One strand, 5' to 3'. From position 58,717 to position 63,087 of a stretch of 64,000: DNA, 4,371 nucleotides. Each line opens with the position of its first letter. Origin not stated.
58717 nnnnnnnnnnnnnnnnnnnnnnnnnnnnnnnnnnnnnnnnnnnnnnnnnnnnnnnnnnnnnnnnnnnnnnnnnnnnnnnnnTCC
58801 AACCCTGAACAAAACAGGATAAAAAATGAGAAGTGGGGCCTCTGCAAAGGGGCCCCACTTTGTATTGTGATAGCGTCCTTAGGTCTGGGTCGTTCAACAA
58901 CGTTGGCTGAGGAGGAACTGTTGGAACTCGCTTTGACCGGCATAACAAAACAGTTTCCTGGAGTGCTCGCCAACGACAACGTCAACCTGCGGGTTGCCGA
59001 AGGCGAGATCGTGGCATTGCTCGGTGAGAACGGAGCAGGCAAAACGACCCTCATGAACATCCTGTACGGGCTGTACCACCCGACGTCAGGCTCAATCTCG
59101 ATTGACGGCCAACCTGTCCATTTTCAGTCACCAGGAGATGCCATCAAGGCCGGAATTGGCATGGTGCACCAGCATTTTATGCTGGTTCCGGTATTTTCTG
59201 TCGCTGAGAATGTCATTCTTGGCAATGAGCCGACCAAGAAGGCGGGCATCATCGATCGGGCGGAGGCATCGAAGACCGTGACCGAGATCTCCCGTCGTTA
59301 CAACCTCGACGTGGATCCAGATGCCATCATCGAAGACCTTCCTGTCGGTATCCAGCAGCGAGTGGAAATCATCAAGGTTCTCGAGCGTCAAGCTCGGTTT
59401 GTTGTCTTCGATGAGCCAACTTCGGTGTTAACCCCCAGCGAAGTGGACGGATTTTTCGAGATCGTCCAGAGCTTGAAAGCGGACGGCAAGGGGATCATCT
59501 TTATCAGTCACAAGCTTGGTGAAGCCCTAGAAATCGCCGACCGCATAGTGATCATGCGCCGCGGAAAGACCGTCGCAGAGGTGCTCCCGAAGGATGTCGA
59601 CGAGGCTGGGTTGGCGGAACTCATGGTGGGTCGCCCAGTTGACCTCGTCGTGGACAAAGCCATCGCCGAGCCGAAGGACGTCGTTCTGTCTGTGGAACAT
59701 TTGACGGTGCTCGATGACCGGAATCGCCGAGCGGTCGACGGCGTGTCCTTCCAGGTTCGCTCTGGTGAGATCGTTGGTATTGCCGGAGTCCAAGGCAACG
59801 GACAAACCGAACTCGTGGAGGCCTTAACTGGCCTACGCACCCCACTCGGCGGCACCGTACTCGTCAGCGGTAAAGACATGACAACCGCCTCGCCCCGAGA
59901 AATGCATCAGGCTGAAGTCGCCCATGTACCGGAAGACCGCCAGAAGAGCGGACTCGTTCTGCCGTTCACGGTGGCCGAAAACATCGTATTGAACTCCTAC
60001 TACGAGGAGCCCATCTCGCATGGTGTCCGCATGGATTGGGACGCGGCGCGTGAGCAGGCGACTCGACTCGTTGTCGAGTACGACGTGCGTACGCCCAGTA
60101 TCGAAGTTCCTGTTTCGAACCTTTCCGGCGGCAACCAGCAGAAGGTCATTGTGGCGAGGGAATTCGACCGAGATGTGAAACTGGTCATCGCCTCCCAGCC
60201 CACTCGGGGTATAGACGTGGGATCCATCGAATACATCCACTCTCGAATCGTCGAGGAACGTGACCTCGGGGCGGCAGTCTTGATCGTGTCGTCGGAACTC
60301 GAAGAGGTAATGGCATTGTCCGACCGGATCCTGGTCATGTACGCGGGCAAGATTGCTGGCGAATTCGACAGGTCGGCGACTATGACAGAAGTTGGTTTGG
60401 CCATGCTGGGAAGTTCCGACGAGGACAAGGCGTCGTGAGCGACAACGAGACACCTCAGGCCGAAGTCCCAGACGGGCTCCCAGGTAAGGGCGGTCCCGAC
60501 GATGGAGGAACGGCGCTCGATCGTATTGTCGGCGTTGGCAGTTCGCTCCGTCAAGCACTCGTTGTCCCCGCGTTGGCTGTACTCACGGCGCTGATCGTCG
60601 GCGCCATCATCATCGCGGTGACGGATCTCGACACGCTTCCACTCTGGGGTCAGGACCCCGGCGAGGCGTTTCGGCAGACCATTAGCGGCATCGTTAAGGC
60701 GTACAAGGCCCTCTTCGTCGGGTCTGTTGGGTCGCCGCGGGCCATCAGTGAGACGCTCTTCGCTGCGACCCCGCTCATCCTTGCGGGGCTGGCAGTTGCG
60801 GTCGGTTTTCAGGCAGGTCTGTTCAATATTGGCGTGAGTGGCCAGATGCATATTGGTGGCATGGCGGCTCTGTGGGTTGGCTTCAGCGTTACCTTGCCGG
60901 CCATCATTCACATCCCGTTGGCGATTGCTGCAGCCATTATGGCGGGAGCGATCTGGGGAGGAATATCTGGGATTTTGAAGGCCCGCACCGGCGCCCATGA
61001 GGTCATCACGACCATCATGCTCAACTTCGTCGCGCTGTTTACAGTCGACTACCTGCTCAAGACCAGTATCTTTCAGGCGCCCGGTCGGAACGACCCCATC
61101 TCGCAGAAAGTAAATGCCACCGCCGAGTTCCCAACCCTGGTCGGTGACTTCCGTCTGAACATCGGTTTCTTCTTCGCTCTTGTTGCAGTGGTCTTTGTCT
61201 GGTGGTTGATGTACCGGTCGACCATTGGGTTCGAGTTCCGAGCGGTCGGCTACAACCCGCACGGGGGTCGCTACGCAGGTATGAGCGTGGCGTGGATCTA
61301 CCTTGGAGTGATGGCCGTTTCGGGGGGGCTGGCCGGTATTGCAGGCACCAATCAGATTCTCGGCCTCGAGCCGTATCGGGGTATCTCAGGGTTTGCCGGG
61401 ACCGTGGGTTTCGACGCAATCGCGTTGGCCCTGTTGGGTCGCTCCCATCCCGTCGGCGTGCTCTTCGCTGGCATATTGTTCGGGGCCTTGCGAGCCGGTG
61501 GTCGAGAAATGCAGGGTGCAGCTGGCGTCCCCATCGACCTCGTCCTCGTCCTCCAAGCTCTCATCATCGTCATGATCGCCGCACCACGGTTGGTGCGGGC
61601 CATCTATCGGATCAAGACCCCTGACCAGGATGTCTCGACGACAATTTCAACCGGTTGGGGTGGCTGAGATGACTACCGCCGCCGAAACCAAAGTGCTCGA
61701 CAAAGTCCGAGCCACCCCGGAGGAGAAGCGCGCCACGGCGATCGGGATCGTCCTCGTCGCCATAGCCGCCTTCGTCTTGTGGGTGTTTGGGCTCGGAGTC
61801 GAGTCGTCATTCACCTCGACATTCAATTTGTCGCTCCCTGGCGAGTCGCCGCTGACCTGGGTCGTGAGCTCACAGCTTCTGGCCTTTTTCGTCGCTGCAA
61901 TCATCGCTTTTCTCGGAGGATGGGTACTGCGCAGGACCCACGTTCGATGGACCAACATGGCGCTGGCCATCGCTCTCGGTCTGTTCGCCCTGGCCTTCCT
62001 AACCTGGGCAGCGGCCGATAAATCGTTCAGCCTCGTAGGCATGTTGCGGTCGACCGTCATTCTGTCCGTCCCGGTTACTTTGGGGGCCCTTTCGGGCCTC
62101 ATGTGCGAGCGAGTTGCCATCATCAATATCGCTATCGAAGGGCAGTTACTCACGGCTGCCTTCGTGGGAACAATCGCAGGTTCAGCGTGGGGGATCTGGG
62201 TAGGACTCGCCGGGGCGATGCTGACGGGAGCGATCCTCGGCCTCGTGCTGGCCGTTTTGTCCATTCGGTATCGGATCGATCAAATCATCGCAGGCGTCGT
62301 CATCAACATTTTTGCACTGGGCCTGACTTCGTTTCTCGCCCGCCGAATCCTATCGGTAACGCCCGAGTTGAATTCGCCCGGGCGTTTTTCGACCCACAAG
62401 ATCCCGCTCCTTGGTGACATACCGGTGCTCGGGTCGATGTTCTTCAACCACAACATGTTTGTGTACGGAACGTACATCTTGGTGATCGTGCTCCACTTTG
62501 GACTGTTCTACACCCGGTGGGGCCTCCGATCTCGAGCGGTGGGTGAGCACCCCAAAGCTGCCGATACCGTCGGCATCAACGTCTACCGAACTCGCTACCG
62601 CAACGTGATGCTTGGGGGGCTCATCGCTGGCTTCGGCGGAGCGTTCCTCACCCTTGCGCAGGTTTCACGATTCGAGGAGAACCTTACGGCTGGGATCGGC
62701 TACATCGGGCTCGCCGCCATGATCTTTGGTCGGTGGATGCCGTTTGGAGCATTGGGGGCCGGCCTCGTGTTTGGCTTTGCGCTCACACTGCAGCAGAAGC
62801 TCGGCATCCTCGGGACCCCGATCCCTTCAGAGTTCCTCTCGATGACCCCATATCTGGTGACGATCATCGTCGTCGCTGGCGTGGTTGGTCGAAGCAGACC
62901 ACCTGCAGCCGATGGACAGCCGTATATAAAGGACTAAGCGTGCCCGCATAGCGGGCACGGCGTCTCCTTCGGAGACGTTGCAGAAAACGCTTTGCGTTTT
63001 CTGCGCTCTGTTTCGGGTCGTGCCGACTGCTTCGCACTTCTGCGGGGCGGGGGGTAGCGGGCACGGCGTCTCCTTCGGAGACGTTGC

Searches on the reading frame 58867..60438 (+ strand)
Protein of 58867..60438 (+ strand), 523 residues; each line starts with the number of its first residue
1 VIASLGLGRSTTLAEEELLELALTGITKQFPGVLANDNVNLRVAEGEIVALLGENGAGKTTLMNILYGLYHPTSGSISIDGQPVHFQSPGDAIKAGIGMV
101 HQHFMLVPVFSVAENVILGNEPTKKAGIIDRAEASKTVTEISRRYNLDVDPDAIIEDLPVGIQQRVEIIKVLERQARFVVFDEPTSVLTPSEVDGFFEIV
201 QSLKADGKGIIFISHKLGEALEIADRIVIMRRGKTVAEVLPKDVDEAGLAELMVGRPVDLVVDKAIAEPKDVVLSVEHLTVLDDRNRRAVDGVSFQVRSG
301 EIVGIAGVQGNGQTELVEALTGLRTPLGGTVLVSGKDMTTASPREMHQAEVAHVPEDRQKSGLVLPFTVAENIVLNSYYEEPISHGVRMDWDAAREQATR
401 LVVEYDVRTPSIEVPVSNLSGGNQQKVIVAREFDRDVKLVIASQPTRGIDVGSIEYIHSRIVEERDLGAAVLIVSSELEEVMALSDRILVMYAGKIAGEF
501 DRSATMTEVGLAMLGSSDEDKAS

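Call 9: search_protein_families(library=pfam, proteins=[window:58867-60438:+], max_evalue=0.001)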
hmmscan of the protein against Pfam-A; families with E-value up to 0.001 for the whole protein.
window:58867-60438:+ (523 aa): 2 families
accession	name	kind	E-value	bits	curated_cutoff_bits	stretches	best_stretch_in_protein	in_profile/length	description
PF00005.33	ABC_tran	-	9.3e-50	169.2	25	2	37-186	2-137/137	ABC transporter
PF13304.12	AAA_21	-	0.00018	22.2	27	0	48-69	1-22/304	AAA domain, putative AbiEii toxin, Type IV TA system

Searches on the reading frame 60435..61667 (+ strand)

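Call 9: search_protein_families(library=pfam, proteins=[window:60435-61667:+], max_evalue=0.001)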
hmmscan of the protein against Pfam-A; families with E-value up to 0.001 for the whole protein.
window:60435-61667:+ (410 aa): 1 family
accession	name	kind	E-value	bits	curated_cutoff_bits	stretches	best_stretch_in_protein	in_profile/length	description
PF02653.21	BPD_transp_2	-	8.1e-42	143.6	26.8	1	104-381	2-268/269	Branched-chain amino acid transport system / permease component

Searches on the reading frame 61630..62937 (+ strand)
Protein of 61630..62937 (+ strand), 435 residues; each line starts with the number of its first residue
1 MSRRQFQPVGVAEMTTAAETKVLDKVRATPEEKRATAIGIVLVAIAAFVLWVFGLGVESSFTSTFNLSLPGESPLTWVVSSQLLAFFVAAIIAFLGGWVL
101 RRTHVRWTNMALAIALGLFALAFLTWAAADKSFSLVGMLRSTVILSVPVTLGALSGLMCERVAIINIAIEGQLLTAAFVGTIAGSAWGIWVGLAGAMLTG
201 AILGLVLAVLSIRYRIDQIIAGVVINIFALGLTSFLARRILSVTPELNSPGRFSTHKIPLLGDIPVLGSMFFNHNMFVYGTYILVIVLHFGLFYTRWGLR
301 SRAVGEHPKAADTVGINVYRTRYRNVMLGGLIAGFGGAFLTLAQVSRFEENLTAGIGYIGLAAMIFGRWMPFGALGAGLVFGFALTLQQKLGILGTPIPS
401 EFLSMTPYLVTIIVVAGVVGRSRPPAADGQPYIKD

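Call 9: search_protein_families(library=pfam, proteins=[window:61630-62937:+], max_evalue=0.001)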
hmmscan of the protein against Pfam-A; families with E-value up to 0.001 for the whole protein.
window:61630-62937:+ (435 aa): 1 family
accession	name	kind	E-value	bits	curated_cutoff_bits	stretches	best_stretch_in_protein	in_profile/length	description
PF02653.21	BPD_transp_2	-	3.6e-36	125.1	26.8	1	142-414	5-268/269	Branched-chain amino acid transport system / permease component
